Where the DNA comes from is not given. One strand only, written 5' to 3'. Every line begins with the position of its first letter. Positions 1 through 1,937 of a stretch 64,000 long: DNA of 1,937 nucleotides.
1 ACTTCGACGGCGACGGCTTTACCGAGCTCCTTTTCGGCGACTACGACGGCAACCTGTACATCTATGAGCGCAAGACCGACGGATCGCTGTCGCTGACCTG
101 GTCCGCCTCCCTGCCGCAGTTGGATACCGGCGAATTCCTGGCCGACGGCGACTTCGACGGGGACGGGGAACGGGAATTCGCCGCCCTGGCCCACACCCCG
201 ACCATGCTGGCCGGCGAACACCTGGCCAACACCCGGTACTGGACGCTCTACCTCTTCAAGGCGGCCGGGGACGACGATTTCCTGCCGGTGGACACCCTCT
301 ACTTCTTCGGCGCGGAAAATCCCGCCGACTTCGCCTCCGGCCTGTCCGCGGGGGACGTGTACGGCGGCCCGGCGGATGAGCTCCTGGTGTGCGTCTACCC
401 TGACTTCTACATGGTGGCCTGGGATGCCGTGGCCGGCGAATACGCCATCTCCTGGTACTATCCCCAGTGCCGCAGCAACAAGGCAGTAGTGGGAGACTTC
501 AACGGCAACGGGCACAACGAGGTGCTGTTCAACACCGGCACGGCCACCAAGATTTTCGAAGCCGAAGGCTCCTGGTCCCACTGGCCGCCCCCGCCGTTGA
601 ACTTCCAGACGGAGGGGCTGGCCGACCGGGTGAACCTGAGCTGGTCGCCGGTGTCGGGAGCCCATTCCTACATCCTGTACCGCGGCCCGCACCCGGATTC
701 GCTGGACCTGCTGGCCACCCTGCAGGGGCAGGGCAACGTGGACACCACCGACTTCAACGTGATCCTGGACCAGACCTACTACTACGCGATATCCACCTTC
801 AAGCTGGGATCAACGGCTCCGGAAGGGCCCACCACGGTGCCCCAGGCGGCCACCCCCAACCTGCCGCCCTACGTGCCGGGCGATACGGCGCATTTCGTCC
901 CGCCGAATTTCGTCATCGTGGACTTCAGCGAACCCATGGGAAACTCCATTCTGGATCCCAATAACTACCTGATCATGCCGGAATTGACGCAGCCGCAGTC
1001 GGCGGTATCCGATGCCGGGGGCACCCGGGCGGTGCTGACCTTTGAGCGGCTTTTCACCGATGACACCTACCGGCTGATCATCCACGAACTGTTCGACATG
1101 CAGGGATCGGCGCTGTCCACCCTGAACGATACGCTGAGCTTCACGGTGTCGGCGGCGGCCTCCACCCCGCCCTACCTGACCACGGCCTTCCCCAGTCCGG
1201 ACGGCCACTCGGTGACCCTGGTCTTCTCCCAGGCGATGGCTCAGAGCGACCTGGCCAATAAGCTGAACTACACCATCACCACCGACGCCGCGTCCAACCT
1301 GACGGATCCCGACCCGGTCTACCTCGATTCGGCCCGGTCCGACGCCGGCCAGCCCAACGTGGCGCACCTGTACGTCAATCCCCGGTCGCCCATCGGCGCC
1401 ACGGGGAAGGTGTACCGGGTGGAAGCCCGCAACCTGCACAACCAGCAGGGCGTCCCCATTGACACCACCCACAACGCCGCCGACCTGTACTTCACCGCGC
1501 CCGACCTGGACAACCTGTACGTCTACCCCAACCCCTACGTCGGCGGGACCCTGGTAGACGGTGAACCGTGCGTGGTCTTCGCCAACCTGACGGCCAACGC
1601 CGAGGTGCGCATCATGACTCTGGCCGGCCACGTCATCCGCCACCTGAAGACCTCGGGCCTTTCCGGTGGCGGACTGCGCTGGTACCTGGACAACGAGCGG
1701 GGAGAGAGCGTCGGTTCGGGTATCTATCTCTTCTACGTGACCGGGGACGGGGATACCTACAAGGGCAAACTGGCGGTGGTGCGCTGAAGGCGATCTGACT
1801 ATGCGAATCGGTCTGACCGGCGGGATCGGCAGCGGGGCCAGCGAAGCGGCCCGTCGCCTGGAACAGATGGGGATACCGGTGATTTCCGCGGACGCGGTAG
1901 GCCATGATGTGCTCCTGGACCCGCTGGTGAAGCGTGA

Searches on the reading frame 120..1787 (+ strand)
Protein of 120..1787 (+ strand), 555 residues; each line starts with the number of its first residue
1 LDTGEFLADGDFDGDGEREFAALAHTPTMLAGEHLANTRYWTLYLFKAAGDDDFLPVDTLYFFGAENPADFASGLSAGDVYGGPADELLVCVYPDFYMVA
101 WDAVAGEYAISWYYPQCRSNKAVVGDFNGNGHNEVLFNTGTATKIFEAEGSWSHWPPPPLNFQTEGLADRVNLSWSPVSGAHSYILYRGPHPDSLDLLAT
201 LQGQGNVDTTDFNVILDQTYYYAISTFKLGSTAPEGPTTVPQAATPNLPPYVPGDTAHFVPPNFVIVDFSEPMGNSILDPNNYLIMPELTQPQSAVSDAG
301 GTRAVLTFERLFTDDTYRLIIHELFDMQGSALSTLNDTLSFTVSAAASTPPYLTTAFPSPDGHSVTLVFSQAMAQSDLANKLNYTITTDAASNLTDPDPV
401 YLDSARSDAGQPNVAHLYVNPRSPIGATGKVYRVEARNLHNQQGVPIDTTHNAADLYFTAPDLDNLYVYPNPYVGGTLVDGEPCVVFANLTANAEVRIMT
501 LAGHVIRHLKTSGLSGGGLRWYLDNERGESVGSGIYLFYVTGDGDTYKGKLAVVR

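Call 12: search_protein_families(library=pfam, proteins=[window:120-1787:+], max_evalue=0.1)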
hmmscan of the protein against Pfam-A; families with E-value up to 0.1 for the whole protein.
window:120-1787:+ (555 aa): 2 families
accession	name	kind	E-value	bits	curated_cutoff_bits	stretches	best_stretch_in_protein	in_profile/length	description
PF13205.12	Big_5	-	5.5e-05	24.3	23.6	1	246-342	5-104/105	Bacterial Ig-like domain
PF13517.12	FG-GAP_3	-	0.028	15.4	26.9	0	126-155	1-32/61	FG-GAP-like repeat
